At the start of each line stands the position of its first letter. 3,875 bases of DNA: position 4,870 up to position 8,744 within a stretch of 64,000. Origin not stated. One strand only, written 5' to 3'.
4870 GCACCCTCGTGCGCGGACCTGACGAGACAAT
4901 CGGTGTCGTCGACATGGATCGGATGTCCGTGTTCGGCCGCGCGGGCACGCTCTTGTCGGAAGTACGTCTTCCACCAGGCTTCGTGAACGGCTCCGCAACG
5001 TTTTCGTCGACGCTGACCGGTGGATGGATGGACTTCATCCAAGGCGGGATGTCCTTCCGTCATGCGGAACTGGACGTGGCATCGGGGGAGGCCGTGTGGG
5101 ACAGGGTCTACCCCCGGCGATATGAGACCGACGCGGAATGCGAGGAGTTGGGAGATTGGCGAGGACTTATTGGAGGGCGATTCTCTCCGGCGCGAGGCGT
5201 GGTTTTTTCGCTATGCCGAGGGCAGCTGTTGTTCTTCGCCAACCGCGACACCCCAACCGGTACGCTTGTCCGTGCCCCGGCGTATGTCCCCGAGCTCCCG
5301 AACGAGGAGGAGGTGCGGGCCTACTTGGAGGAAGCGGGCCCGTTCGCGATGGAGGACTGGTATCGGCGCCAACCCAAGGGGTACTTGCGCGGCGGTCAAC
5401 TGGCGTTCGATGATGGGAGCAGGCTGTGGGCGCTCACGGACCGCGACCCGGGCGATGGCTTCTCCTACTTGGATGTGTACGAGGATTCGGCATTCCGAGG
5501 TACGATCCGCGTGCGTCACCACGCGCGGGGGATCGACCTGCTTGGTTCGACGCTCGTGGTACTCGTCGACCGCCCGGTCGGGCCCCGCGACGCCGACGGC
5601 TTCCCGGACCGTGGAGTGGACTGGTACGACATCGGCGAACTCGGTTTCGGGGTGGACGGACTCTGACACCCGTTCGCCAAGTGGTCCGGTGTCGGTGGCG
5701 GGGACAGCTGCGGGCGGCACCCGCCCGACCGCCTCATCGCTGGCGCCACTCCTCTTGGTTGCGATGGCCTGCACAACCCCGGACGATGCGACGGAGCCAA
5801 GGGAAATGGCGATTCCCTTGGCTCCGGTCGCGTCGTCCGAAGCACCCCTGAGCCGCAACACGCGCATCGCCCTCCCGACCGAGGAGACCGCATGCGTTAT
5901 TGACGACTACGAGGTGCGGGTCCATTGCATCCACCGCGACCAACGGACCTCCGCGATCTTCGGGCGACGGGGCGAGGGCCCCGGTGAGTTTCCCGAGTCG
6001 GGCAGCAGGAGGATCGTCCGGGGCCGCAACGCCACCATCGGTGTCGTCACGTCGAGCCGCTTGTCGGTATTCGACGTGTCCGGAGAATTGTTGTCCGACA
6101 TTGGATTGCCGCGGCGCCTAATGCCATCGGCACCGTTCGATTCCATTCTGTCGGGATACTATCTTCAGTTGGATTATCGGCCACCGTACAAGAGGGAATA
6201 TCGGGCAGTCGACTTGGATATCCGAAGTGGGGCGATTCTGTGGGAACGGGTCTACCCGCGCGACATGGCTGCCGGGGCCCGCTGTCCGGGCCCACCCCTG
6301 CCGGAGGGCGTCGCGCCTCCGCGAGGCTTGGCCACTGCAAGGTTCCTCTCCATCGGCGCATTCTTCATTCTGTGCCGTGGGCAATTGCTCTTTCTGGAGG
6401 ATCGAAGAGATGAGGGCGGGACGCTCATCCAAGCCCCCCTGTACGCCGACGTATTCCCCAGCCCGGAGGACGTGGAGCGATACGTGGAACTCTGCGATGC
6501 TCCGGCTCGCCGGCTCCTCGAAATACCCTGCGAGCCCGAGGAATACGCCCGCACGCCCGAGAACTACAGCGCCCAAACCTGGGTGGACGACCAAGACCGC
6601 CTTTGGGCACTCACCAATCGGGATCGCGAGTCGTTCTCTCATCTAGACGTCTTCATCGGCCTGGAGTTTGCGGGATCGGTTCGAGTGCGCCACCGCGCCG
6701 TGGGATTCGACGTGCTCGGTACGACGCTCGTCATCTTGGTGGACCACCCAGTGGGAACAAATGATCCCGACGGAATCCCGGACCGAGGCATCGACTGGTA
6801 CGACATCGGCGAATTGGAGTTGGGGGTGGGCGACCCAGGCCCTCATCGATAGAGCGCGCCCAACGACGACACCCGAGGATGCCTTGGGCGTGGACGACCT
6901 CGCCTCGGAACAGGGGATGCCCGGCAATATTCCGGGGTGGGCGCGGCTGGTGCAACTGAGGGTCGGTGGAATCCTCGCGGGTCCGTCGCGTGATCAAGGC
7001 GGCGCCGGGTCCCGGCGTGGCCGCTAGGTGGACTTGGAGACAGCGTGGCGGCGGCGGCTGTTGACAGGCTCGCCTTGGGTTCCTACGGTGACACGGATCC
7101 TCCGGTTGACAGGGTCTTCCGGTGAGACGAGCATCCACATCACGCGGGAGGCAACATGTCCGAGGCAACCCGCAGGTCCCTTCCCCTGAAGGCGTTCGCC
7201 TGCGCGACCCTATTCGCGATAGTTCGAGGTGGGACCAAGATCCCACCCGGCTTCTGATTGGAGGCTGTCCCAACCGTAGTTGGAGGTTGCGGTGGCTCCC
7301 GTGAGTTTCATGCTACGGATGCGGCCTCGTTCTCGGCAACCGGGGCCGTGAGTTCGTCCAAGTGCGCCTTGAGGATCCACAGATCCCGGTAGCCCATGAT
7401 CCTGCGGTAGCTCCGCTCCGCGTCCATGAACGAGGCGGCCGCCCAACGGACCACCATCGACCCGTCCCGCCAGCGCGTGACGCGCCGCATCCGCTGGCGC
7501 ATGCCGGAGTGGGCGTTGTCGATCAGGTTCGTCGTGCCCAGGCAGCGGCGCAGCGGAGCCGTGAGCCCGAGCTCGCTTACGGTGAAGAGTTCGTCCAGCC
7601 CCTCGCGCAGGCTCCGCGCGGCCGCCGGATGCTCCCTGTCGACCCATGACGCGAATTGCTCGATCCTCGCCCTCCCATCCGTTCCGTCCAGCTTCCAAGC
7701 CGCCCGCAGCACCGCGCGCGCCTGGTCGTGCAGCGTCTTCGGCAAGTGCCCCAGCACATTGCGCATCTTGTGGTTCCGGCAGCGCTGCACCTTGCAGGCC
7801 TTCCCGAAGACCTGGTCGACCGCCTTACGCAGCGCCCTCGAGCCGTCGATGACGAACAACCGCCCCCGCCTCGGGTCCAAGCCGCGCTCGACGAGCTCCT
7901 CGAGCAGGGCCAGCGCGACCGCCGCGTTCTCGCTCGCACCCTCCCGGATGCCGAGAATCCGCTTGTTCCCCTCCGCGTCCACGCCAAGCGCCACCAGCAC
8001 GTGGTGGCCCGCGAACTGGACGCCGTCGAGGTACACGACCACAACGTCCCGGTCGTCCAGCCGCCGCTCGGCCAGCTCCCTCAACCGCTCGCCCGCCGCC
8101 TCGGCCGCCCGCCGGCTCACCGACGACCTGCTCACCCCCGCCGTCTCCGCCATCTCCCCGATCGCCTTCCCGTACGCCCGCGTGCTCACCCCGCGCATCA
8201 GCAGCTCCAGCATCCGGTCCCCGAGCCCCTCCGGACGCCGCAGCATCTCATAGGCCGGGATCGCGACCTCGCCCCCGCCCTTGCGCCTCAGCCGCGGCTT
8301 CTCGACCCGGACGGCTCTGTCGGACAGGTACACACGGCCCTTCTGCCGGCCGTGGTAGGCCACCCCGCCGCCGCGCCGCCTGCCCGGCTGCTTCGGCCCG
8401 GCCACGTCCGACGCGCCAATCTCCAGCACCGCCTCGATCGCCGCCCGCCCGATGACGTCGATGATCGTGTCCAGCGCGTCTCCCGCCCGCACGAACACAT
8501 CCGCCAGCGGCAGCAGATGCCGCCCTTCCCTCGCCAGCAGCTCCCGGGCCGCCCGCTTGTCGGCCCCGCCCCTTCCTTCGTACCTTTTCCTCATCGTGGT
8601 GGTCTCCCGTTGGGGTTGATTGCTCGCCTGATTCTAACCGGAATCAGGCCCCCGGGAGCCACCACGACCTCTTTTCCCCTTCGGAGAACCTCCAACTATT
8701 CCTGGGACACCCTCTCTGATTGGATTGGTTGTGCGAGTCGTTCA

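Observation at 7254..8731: Recently inserted IS256-family element with intact 8-bp TSD, 9 bp upstream of a low-GC gene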

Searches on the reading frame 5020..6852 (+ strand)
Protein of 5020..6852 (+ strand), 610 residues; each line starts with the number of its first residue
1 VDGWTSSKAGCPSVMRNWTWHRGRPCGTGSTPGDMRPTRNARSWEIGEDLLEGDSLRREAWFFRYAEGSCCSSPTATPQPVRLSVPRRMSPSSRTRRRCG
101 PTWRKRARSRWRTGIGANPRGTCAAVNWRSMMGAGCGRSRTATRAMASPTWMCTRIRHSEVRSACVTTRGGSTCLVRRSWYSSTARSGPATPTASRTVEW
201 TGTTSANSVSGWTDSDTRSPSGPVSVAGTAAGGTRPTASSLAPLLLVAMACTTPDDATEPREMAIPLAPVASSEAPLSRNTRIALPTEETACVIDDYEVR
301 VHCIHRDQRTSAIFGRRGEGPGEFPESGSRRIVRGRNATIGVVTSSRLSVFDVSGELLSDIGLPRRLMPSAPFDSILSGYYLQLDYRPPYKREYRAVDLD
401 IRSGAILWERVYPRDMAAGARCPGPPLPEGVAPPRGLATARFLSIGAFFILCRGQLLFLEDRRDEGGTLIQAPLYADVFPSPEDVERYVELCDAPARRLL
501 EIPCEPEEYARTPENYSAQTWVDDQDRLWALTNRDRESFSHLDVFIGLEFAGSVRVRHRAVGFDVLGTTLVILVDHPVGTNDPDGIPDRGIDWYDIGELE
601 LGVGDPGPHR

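Call 3: search_protein_families(library=pfam, proteins=[window:5020-6852:+])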
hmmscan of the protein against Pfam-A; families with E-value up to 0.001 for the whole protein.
window:5020-6852:+ (610 aa): 0 families

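Call 8: search_protein_families(library=ncbifam, proteins=[window:5020-6852:+])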
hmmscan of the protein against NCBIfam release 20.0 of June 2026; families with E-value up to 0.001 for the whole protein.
window:5020-6852:+ (610 aa): 1 family
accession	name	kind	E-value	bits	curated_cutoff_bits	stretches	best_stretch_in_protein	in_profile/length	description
NF035926.1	scyF_NHL_VPEP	equivalog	5.6e-05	22.4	350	1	291-365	213-287/376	scytonemin biosynthesis PEP-CTERM protein ScyF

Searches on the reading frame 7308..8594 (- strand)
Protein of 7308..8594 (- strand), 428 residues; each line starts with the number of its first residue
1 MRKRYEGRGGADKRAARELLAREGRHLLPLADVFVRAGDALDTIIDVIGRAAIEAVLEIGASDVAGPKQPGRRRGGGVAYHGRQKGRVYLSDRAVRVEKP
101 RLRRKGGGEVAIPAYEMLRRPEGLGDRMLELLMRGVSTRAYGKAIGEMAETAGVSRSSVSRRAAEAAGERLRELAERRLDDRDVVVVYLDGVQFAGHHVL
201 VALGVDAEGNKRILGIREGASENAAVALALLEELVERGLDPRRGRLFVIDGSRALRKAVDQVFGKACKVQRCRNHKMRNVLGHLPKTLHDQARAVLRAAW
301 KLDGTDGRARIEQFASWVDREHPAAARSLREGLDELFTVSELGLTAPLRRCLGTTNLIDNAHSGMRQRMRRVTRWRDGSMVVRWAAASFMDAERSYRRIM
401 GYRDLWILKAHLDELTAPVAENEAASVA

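Call 3: search_protein_families(library=pfam, proteins=[window:7308-8594:-])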
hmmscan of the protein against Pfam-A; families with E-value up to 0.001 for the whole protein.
window:7308-8594:- (428 aa): 1 family
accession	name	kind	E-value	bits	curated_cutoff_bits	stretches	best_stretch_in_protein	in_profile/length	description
PF00872.24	Transposase_mut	-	1.7e-36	126.4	21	1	39-396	20-376/379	Transposase, Mutator family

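Call 8: search_protein_families(library=ncbifam, proteins=[window:7308-8594:-])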
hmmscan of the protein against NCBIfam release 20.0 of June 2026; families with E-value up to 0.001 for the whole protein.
window:7308-8594:- (428 aa): 3 families
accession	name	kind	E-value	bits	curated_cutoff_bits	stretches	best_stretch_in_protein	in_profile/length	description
NF033543.2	transpos_IS256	equivalog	2.6e-65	220.7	150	1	69-390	9-336/338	IS256 family transposase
NF048019.1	IS256_Zn_var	equivalog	1.1e-06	28.1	150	1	143-320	50-214/304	IS256 family transposase, variant Zn-binding type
NF033544.1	transpos_IS1249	exception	6.6e-06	25.5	300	1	181-286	90-183/382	IS1249 family transposase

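Call 9: find_encoding_contigs(protein=window:7308-8594:-, flank=6000, max_places=10)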
Protein window:7308-8594:- (428 aa): 2 contigs read that carry it; 2 places shown.
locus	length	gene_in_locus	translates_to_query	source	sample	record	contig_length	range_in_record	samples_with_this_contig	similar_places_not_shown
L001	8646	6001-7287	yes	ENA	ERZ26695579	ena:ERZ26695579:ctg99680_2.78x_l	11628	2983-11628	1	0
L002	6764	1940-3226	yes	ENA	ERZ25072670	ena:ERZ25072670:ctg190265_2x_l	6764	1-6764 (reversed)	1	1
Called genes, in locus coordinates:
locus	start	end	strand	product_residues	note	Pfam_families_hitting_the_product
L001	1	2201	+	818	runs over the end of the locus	PF09334:tRNA-synt_1g, PF00133:tRNA-synt_1, PF13603:tRNA-synt_1_2, PF00133:tRNA-synt_1, PF09334:tRNA-synt_1g (weak), PF08264:Anticodon_1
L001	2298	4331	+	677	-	PF00456:Transketolase_N, PF02779:Transket_pyr, PF02780:Transketolase_C, PF22613:Transketolase_C_1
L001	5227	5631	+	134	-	-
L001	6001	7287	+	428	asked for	PF00872:Transposase_mut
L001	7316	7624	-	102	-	PF00665:rve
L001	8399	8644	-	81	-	?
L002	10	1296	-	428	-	PF00872:Transposase_mut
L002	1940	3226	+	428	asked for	PF00872:Transposase_mut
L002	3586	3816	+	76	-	-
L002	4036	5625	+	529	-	PF13191:AAA_16 (weak), PF13401:AAA_22 (weak)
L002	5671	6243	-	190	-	PF04286:DUF445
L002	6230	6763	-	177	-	?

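Call 17: find_related_loci(query=window:7308-8594:-, collection=genome_contigs, flank=3000)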
Query window:7308-8594:- (428 aa) in genome_contigs; peptide patterns used: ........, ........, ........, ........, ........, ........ (x = any residue, [..] = any of these).
219 stretches matched a pattern; 64 encode a relative of the query (tblastn E <= 1e-3); 64 distinct loci.
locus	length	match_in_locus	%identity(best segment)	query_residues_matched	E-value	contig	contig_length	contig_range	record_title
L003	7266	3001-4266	87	1-421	0e+0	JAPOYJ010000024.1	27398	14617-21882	MAG: Gemmatimonadetes bacterium isolate COS4_bin_2 NODE_1566_length_27398_cov_52.1311, whole genome shotgun sequence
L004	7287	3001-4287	77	1-426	0e+0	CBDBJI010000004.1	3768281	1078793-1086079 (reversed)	MAG: Longimicrobiales bacterium isolate b06c9096-2b28-437e-9fc3-f06bf2306a16 genome assembly, contig: contig_4, whole ge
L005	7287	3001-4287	75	1-426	0e+0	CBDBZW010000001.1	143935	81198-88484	MAG: Longimicrobiales bacterium isolate 067ac056-e4e3-461b-9658-b762d142c107 genome assembly, contig: contig_1, whole ge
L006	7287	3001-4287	75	1-426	0e+0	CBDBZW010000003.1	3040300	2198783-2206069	MAG: Longimicrobiales bacterium isolate 067ac056-e4e3-461b-9658-b762d142c107 genome assembly, contig: contig_3, whole ge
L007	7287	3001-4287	75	1-426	0e+0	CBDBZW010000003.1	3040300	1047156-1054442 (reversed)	MAG: Longimicrobiales bacterium isolate 067ac056-e4e3-461b-9658-b762d142c107 genome assembly, contig: contig_3, whole ge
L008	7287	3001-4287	75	1-426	0e+0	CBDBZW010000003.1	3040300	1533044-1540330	MAG: Longimicrobiales bacterium isolate 067ac056-e4e3-461b-9658-b762d142c107 genome assembly, contig: contig_3, whole ge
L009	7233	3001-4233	76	19-426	0e+0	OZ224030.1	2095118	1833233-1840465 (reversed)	MAG: Bryobacterales bacterium isolate 7c2e36ee-14bd-451a-b5bf-70b98c7e11c2 genome assembly, chromosome: 1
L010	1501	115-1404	55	1-416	1e-161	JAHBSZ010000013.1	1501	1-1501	MAG: Salinibacterium sp. isolate ACE_ACT13 ACT13_13, whole genome shotgun sequence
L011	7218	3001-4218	49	18-423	3e-130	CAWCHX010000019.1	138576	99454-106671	MAG: uncultured Acidobacteriaceae bacterium isolate MFD09603.bin.1.392 genome assembly, contig: contig_575, whole genome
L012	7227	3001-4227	50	15-423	1e-129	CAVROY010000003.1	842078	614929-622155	MAG: uncultured Acidobacteriaceae bacterium isolate MFD09603.bin.2.235 genome assembly, contig: contig_18773, whole geno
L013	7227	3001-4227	50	15-423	1e-129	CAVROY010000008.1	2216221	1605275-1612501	MAG: uncultured Acidobacteriaceae bacterium isolate MFD09603.bin.2.235 genome assembly, contig: contig_666, whole genome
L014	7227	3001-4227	50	15-423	1e-129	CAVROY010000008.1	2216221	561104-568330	MAG: uncultured Acidobacteriaceae bacterium isolate MFD09603.bin.2.235 genome assembly, contig: contig_666, whole genome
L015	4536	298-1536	50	15-426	5e-129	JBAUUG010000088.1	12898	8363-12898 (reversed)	MAG: Bryobacteraceae bacterium isolate MFD04717_ilm_asm_bin21 k127_157649, whole genome shotgun sequence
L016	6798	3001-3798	77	161-426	1e-128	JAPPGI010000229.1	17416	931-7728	MAG: Gemmatimonadota bacterium isolate RHO1_bin_51 NODE_4919_length_17416_cov_854.167041, whole genome shotgun sequence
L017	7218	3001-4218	49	18-423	6e-128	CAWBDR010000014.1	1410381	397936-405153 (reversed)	MAG: uncultured Acidobacteriaceae bacterium isolate MFD09603.bin.1.116 genome assembly, contig: contig_4657, whole genom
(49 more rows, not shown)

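Call 31: search_solved_structures(query=window:7308-8594:-, max_evalue=0.001, show_alignments=1)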
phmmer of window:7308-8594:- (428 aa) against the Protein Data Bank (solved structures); distinct sequences matched with E-value up to 0.001: 2.
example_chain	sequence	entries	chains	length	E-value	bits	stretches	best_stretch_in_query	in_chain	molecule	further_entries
6xg8_A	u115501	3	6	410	4.7e-13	52.4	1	90-370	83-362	Mutator family transposase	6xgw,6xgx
8frf_A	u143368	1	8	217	0.00033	23.3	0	216-243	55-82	RBL7_C2_3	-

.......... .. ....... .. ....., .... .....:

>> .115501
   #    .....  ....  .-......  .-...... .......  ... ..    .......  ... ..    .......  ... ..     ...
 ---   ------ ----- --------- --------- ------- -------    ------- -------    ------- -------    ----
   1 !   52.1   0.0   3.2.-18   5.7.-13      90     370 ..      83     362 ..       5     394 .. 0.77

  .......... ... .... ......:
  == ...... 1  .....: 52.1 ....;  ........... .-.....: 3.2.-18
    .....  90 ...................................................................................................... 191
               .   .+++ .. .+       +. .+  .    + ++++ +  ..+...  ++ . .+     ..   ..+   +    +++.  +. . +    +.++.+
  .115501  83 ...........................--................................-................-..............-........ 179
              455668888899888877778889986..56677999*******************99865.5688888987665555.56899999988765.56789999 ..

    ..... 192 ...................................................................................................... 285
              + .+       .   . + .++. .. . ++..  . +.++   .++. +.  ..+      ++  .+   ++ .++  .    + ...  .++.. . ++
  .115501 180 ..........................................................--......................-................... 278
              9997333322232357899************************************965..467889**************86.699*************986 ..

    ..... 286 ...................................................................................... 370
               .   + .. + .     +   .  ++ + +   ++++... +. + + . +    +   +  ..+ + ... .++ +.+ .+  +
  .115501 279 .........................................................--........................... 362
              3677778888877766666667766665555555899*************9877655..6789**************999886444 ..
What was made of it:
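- Closest known: ISCth4. Same: The catalytic core aligns (E 4.7e-13, call 31).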

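Call 43: search_dna_similar(query=window:7308-8594:-, collection=plasmids, mode=protein, max_rows=12)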
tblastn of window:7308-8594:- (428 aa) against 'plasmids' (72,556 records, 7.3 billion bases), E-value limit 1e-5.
Records with a match: 82; places in all: 140; records where one place covers at least 80% of the query: 24.
Best place of each record, by identity: <60% 82.
By first word of the organism name: Bradyrhizobium 34; Burkholderia 10; Rhodococcus 6; Mycobacterium 4; Mesorhizobium 3; Persicobacter 3; Legionella 3; Paracoccus 3; Acidithiobacillus 2; Cupriavidus 2; and 12 more.
By predicted mobility (MOB-suite, as given by PLSDB): conjugative 40; non-mobilizable 24; mobilizable 18.
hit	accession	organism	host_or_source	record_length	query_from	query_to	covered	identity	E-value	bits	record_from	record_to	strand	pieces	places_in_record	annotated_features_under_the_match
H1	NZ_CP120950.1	Burkholderia contaminans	Homo sapiens,Whole organism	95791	29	412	90%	48.2%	2e-67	239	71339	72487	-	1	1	IS256-like element IS931 family transposase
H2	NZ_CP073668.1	Burkholderia contaminans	Homo sapiens,blood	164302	29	412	90%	48.2%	2e-67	239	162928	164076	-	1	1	IS256-like element IS931 family transposase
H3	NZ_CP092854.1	Burkholderia contaminans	water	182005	29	412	90%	48.2%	2e-67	239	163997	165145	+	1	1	IS256-like element IS931 family transposase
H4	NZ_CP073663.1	Burkholderia contaminans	Homo sapiens,blood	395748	29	412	90%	48.2%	2e-67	239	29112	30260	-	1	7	IS256-like element IS931 family transposase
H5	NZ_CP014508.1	Burkholderia sp. PAMC 28687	Usnea,single cell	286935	29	426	93%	46.5%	5e-71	250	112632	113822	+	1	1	IS256 family transposase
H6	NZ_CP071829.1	Burkholderia anthina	pure culture,RoundUp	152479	29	412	90%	47.1%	6e-65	232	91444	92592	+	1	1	IS256 family transposase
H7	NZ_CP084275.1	Caballeronia grimmiae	Leptoglossus zonatus,Cell culture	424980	29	412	90%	46.9%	1e-62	226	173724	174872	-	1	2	IS256 family transposase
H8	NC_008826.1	Methylibium petroleiphilum PM1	-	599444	29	412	90%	46.6%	4e-66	236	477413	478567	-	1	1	IS256 family transposase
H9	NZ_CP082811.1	Burkholderia contaminans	Homo sapiens,Swab from tracheostomic ...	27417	29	396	86%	48.1%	5e-61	221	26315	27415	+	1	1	none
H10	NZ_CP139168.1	Robbsia andropogonis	Areca catechu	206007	90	426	79%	47.8%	2e-62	225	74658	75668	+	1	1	none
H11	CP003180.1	Sulfobacillus acidophilus DSM 10332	coal spoil heap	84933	29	427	93%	38.6%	1e-40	162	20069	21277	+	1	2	transposase mutator type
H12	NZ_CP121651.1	Bradyrhizobium sp. CB82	Stylosanthes guianensis,cell culture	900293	51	420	86%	39.0%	8e-42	165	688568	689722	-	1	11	IS256 family transposase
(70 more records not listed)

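Call 44: get_annotated_region(hit=H1, flank=400)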
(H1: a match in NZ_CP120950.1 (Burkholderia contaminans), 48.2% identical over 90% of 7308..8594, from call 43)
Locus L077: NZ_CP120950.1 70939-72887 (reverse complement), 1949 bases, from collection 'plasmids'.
description: Burkholderia contaminans strain 5080 plasmid pBCO-1, complete sequence
organism: Burkholderia contaminans (NCBI taxid 488447)
taxonomy: Bacteria; Pseudomonadota; Betaproteobacteria; Burkholderiales; Burkholderiaceae; Burkholderia; Burkholderia contaminans
host: -; source: Homo sapiens,Whole organism; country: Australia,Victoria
typing (MOB-suite, as given by PLSDB): mobilizable; relaxase MOBF
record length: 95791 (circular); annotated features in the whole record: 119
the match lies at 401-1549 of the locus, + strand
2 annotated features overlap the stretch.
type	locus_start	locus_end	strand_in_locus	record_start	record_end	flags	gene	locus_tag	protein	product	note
CDS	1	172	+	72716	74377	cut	-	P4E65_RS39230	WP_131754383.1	Nramp family divalent metal transporter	GO:0055085 - transmembrane transport [Evidence IEA]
CDS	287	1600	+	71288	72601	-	-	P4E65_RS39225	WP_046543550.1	IS256-like element IS931 family transposase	GO:0006313 - DNA transposition [Evidence IEA]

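Call 54: search_protein_representatives(protein=window:7308-8594:-)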
Query: 428 residues. Proteins with E-value up to 0.001 (for the whole library): 13447; up to 1e-10: 5360; up to 1e-30: 909. The best 150 are listed.
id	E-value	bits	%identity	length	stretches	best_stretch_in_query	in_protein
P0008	4.4e-147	507.0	60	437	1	12-416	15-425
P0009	3.5e-139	481.0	56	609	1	2-423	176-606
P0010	1.6e-110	386.6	84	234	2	164-368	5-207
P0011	4.8e-109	381.7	47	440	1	15-412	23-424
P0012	2.0e-105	369.8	55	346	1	13-335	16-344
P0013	1.1e-103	364.1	79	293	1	128-341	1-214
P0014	1.7e-103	363.5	73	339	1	1-257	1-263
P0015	1.0e-102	360.9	58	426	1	1-323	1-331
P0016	7.2e-101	354.8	60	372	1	147-423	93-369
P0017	4.0e-99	349.1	46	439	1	17-412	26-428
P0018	1.6e-98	347.1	46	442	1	50-414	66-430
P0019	1.3e-97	344.1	51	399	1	1-391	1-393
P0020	1.1e-96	341.1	62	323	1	133-377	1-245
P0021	5.7e-96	338.7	45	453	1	11-415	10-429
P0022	5.4e-95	335.5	61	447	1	1-334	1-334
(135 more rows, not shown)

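Call 57: list_cluster_members(proteins=[window:7308-8594:-, P0001])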
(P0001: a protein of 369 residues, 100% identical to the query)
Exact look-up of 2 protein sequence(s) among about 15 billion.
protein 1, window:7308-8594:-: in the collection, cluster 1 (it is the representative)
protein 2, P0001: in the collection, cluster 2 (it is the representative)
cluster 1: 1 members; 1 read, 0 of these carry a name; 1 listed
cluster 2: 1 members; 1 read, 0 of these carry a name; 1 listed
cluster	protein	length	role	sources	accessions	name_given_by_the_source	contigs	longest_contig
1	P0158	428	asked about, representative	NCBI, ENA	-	-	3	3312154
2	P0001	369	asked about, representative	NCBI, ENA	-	-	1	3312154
